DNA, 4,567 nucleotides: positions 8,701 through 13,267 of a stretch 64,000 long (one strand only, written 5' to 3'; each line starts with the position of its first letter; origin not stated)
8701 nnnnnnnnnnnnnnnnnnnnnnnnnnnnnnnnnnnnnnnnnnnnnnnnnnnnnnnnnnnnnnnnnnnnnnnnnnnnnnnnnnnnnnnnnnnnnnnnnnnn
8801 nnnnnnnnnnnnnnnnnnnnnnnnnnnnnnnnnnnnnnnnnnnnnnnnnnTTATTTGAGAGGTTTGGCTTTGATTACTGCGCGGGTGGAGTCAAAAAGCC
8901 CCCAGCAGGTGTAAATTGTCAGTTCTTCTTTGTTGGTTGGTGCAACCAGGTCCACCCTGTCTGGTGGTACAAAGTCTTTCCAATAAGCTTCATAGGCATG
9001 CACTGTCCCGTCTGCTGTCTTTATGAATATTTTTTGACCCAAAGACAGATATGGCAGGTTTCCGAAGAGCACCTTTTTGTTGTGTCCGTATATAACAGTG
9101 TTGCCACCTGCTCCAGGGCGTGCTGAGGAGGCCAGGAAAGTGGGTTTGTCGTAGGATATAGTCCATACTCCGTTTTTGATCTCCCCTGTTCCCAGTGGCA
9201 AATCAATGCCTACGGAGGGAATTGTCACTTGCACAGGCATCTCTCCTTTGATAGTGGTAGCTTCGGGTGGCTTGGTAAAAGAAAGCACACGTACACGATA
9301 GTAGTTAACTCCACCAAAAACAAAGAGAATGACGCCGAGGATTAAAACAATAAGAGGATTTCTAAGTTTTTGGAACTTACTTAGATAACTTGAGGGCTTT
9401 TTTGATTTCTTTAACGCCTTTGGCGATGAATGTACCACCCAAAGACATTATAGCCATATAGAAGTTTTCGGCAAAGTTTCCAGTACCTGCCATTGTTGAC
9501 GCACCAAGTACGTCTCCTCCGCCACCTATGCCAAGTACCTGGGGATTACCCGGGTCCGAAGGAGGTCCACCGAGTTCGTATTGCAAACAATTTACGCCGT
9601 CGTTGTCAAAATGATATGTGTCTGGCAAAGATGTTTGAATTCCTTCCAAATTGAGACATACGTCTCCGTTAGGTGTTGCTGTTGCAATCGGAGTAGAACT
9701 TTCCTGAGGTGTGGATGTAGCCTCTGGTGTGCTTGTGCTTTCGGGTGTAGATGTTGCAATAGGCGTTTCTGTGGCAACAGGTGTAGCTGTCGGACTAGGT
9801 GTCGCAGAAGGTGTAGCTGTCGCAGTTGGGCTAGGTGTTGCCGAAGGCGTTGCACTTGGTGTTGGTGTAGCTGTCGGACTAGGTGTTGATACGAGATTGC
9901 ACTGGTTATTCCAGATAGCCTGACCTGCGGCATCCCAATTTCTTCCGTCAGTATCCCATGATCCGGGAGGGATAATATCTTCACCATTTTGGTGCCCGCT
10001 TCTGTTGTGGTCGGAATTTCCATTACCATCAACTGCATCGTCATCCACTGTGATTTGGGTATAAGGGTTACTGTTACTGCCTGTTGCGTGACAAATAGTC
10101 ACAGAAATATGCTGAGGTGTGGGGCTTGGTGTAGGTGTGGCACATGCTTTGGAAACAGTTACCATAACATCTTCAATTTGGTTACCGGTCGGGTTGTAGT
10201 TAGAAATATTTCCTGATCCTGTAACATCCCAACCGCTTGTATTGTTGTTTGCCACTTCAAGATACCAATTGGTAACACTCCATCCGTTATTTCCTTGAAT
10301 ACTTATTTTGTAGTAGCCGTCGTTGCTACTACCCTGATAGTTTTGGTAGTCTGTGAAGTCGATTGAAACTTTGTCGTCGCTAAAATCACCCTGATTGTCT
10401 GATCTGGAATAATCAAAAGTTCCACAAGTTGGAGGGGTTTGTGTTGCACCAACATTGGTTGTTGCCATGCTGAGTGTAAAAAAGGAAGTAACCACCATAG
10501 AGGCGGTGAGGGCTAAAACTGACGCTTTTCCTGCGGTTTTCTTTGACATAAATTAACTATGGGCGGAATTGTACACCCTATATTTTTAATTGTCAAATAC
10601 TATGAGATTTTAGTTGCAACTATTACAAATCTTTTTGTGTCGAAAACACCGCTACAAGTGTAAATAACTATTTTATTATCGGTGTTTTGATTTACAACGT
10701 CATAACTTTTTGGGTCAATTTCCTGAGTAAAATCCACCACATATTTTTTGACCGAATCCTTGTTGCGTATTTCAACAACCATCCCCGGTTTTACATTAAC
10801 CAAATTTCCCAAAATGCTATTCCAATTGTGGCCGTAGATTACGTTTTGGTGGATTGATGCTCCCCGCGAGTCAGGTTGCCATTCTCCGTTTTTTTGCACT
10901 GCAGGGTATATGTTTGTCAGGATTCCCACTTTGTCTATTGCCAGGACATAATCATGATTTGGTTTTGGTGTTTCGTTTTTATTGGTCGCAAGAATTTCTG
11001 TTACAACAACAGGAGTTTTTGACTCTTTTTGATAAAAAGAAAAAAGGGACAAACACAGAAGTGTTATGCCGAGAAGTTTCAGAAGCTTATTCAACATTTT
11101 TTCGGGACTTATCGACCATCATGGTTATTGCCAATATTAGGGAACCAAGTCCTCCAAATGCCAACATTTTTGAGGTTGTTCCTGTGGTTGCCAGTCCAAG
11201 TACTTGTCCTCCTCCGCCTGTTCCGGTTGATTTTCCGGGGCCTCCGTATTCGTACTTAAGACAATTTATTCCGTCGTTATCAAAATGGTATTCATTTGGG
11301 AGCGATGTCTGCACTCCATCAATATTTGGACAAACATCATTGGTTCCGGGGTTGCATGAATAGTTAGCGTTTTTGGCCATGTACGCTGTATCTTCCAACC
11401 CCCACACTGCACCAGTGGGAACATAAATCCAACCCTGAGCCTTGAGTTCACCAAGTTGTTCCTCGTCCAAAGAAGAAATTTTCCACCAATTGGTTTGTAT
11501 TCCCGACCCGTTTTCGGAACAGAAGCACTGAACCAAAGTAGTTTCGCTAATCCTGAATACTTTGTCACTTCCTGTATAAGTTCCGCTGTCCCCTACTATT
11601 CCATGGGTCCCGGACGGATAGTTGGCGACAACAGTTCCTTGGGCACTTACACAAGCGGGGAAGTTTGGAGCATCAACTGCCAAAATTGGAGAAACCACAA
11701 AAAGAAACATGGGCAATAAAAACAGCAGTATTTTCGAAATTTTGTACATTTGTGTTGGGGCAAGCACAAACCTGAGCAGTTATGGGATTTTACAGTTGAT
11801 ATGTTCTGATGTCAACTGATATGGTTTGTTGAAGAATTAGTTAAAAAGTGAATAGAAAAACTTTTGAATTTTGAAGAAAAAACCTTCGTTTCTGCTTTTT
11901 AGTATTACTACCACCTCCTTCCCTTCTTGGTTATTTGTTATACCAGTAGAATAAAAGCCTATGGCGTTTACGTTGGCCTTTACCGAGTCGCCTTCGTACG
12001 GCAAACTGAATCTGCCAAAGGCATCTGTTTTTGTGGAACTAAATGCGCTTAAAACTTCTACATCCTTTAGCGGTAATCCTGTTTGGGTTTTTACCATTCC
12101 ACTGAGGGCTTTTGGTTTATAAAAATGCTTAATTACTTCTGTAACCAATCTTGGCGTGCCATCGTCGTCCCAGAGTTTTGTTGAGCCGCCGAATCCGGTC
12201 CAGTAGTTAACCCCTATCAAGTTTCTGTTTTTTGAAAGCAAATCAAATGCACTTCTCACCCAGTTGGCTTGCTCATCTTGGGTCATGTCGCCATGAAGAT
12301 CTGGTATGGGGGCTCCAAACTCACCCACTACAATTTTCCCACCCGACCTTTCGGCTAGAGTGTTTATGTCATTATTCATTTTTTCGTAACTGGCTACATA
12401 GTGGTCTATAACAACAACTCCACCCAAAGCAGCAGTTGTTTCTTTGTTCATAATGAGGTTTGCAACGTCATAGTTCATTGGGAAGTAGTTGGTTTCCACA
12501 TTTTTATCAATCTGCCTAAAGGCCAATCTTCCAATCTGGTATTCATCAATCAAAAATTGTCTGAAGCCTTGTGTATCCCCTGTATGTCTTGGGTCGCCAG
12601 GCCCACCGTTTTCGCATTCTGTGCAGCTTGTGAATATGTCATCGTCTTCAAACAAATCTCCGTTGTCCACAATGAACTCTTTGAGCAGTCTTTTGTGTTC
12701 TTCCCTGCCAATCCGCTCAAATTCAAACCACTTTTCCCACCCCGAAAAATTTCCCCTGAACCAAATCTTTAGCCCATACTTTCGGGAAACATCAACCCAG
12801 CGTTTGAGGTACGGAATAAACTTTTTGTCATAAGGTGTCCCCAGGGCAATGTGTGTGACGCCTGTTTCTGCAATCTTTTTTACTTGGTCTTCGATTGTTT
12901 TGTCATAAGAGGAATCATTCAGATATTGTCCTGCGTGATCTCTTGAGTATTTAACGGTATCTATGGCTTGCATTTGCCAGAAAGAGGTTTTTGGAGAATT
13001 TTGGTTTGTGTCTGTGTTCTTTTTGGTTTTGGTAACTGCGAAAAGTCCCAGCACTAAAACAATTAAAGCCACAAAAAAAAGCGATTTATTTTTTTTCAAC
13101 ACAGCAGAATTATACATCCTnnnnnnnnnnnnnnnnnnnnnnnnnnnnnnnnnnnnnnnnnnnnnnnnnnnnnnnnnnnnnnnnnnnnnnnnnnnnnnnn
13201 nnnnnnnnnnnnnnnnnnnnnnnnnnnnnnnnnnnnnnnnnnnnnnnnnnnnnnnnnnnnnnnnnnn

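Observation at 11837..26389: ~14.5 kb co-directional, overlap-coupled operon for surface glycan/protein O-glycosylation placed directly upstream of PT-rich sortase substrates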

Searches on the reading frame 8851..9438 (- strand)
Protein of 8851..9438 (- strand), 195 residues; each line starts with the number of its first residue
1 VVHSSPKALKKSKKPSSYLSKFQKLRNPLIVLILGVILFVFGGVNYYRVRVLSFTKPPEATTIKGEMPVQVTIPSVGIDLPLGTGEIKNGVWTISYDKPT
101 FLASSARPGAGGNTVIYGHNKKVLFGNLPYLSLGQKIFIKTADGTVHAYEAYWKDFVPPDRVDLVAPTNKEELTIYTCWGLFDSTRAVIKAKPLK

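Call 6: search_protein_families(library=pfam, proteins=[window:8851-9438:-], max_evalue=10)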
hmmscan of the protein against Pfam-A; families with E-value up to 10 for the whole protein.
window:8851-9438:- (195 aa): 1 family
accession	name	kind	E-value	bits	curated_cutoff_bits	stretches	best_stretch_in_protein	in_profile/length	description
PF04203.18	Sortase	-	2.6e-19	69.6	26.6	1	71-193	1-124/125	Sortase domain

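Call 63: search_protein_families(library=ncbifam, proteins=[window:8851-9438:-], max_evalue=0.01)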
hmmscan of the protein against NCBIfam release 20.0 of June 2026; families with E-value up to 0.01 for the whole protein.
window:8851-9438:- (195 aa): 7 families
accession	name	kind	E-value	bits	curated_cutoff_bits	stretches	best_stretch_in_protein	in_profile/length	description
NF033748.1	class_F_sortase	subfamily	6.2e-09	35.7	166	1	60-186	3-141/155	class F sortase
TIGR03784.1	marine_sortase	equivalog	7.2e-09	35.5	158.25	1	99-184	78-161/174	class GN sortase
NF033746.1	class_D_sortase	subfamily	7.3e-07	29.1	165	1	101-180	39-116/135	class D sortase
NF033745.1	class_C_sortase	subfamily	7.8e-07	29.1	160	1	71-186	96-213/220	class C sortase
NF058671.1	sortase_SrtD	exception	1e-06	28.6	140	1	64-179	60-169/187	class D sortase, LPxTATN-specific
TIGR01076.1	sortase_fam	subfamily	1.4e-05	24.9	39.35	1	71-184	3-117/136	sortase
NF033747.1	class_E_sortase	subfamily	1.5e-05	24.9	160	1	63-185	66-196/211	class E sortase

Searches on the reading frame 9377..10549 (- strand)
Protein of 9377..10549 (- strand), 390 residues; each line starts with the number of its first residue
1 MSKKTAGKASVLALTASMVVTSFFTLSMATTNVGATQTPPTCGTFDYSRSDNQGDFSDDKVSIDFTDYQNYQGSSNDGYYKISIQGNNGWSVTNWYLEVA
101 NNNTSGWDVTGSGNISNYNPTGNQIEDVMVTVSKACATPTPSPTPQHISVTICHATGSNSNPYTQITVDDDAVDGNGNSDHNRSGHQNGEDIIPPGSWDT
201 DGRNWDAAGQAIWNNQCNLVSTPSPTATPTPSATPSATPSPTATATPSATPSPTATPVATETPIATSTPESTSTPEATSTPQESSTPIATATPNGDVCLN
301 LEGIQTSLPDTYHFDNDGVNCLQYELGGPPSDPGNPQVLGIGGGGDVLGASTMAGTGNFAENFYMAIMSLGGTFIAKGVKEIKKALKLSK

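Call 6: search_protein_families(library=pfam, proteins=[window:9377-10549:-], max_evalue=10)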
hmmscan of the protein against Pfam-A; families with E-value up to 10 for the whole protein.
window:9377-10549:- (390 aa): 2 families
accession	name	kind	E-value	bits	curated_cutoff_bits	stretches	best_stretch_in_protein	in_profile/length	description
PF06131.16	DUF963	-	0.023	14.5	21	2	268-293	5-30/36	Schizosaccharomyces pombe repeat of unknown function (DUF963)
PF06626.17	DUF1152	-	0.63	9.7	27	1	338-354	2-18/295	Protein of unknown function (DUF1152)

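Call 63: search_protein_families(library=ncbifam, proteins=[window:9377-10549:-], max_evalue=0.01)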
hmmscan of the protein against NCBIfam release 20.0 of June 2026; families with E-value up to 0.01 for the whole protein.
window:9377-10549:- (390 aa): 0 families

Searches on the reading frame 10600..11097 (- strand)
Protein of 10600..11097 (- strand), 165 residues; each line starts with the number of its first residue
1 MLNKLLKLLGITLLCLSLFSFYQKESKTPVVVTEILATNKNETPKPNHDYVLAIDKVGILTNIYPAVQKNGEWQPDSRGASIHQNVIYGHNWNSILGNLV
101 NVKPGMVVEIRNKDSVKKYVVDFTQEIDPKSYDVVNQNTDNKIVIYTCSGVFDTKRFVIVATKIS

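Call 6: search_protein_families(library=pfam, proteins=[window:10600-11097:-], max_evalue=10)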
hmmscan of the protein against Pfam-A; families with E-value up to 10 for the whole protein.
window:10600-11097:- (165 aa): 1 family
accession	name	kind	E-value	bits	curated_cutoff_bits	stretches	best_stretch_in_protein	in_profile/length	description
PF04203.18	Sortase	-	2.5e-11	43.8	26.6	1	84-163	39-124/125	Sortase domain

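Call 63: search_protein_families(library=ncbifam, proteins=[window:10600-11097:-], max_evalue=0.01)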
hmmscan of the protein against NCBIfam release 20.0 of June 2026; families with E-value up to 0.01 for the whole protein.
window:10600-11097:- (165 aa): 3 families
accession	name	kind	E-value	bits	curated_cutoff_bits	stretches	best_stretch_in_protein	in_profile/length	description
TIGR01076.1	sortase_fam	subfamily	1.3e-05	25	39.35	1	83-162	42-126/136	sortase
NF033748.1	class_F_sortase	subfamily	0.00046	19.8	166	1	75-155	56-140/155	class F sortase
NF033745.1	class_C_sortase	subfamily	0.0035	17.1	160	1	84-161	136-218/220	class C sortase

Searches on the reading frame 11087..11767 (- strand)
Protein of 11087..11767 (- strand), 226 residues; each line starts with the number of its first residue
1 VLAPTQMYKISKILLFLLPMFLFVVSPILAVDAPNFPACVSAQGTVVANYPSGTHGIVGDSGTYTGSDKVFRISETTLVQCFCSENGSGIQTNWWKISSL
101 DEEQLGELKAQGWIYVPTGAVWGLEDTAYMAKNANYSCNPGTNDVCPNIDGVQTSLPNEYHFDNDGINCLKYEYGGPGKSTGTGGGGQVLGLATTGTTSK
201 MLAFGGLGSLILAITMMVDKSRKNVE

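Call 6: search_protein_families(library=pfam, proteins=[window:11087-11767:-], max_evalue=10)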
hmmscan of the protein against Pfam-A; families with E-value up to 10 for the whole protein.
window:11087-11767:- (226 aa): 1 family
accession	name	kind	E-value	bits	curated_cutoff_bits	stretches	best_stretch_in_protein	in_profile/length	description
PF19308.4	CRISPR_Cas6_N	-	0.27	11.9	23.9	1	79-125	72-117/147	CRISPR Cas6 N-terminal domain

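Call 63: search_protein_families(library=ncbifam, proteins=[window:11087-11767:-], max_evalue=0.01)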
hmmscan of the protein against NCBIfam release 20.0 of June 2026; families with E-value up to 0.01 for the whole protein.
window:11087-11767:- (226 aa): 0 families

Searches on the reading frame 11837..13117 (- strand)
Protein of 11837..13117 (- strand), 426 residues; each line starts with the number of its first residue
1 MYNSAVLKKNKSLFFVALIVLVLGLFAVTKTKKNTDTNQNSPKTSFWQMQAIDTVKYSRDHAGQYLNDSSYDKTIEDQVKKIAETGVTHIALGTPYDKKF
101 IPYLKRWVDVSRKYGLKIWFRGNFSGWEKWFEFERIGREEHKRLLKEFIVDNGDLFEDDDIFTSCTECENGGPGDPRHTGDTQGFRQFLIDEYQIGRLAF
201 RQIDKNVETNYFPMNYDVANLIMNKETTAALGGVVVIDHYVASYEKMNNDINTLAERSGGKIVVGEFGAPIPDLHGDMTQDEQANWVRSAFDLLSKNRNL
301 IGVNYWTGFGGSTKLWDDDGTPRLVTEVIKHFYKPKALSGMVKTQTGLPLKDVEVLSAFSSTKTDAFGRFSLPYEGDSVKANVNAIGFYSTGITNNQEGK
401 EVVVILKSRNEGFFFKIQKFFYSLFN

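Call 3: search_protein_families(library=pfam, proteins=[window:11837-13117:-], max_evalue=0.01)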
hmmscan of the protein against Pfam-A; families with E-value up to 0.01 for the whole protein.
window:11837-13117:- (426 aa): 2 families
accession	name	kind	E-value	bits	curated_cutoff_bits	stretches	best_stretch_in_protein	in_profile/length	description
PF13620.12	CarboxypepD_reg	-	0.00058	20.6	32.3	1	338-394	2-65/82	Carboxypeptidase regulatory-like domain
PF16371.11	MetallophosN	-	0.0094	16.6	35.6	0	340-375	1-35/77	N terminal of Calcineurin-like phosphoesterase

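Call 5: search_protein_families(library=ncbifam, proteins=[window:11837-13117:-], max_evalue=0.1)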
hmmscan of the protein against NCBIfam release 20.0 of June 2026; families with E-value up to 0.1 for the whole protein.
window:11837-13117:- (426 aa): 0 families

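Call 6: search_protein_families(library=pfam, proteins=[window:11837-13117:-], max_evalue=10)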
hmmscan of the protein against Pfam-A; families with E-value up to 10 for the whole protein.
window:11837-13117:- (426 aa): 3 families
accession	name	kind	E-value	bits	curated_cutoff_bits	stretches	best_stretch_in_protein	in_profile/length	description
PF13620.12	CarboxypepD_reg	-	0.00058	20.6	32.3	1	338-394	2-65/82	Carboxypeptidase regulatory-like domain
PF16371.11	MetallophosN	-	0.0094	16.6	35.6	1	340-375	1-35/77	N terminal of Calcineurin-like phosphoesterase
PF15976.11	CooC_C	-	0.031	14.7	29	1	337-406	18-87/93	CS1-pili formation C-terminal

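Call 9: search_solved_structures(query=window:11837-13117:-, max_evalue=10)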
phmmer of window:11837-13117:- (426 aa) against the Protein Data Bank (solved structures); distinct sequences matched with E-value up to 10: 1.
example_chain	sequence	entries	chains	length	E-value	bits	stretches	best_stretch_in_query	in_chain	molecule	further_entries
7ym9_A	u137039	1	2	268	0.74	11.8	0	52-114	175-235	Poly(ethylene terephthalate) hydrolase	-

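Call 41: search_solved_structures(query=A3, max_evalue=10, show_alignments=2)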
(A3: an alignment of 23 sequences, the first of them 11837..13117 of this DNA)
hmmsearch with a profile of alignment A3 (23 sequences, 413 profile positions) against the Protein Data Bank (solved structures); distinct sequences matched with E-value up to 10: 7.
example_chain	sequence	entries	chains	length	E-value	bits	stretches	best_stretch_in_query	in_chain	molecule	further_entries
9hfj_A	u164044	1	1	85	0.00018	23.7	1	323-395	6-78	SusC homolog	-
5xrw_C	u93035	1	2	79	0.055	15.5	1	206-269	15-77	FliY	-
4wi0_B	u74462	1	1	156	0.12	14.3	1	314-387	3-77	Cellulosomal scaffoldin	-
4u3s_B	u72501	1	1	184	0.13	14.2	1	314-387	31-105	Cellulosomal scaffoldin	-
2vg2_A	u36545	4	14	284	0.41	12.6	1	278-324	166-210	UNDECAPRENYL PYROPHOSPHATE SYNTHETASE | Decaprenyl diphosphate synthase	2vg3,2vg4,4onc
6ime_A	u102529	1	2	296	0.44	12.5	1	278-324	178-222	Decaprenyl diphosphate synthase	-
8g4k_A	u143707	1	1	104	1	11.3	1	165-220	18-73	5HCS_TGFBR2_1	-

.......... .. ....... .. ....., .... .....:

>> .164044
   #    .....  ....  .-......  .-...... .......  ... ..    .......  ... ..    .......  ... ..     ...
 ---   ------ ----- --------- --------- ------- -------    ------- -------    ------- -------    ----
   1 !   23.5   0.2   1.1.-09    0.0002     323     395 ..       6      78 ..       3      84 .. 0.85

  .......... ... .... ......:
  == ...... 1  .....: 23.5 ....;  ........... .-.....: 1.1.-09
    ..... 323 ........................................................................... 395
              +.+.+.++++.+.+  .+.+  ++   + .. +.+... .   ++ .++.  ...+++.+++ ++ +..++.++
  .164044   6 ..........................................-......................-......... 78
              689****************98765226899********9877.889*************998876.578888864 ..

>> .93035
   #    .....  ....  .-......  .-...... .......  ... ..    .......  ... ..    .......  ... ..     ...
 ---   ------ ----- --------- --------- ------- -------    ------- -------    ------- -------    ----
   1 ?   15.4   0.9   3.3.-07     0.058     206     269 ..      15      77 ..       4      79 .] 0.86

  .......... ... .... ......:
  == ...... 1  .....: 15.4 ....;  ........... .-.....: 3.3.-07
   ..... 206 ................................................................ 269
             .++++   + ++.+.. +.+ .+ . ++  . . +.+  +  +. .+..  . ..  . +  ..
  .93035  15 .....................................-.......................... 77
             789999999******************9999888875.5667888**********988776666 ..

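Call 42: search_protein_families(library=pfam, alignment_id=A3, max_evalue=1)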
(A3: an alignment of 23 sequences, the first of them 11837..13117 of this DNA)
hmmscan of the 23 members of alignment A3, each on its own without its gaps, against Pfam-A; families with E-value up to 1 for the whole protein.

A. member 1, window:11837-13117:- (426 aa): 3 families
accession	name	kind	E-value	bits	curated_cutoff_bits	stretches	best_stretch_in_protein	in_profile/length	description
PF13620.12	CarboxypepD_reg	-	0.00058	20.6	32.3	1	338-394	2-65/82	Carboxypeptidase regulatory-like domain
PF16371.11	MetallophosN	-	0.0094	16.6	35.6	1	340-375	1-35/77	N terminal of Calcineurin-like phosphoesterase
PF15976.11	CooC_C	-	0.031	14.7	29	1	337-406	18-87/93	CS1-pili formation C-terminal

B. families by the number of members that match (of 23 scanned): 19 families
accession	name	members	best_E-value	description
PF13620.12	CarboxypepD_reg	20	4.7e-09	Carboxypeptidase regulatory-like domain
PF13715.12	CarbopepD_reg_2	13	1.7e-06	CarboxypepD_reg-like domain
PF15976.11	CooC_C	9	0.00095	CS1-pili formation C-terminal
PF16371.11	MetallophosN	4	9.3e-05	N terminal of Calcineurin-like phosphoesterase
PF20598.4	DUF6795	4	0.018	Domain of unknown function (DUF6795)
PF11790.14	Glyco_hydro_cc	2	0.015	Glycosyl hydrolase catalytic core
PF04463.17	2-thiour_desulf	2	0.018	2-thiouracil desulfurase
PF16373.10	DUF4985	2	0.072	Domain of unknown function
PF24065.1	REV3_N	2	0.084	DNA polymerase zeta catalytic subunit, N-terminal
PF12985.13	DUF3869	2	0.18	Domain of unknown function (DUF3869)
PF11828.13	DUF3348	1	0.031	Protein of unknown function (DUF3348)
PF05151.17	PsbM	1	0.05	Photosystem II reaction centre M protein (PsbM)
PF05071.21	NDUFA12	1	0.065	NADH ubiquinone oxidoreductase subunit NDUFA12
PF23666.2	Rcc01698_C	1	0.11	Rcc01698-like, C-terminal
PF22045.1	CmlS_C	1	0.12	Chloramphenicol halogenase CmlS C-terminal domain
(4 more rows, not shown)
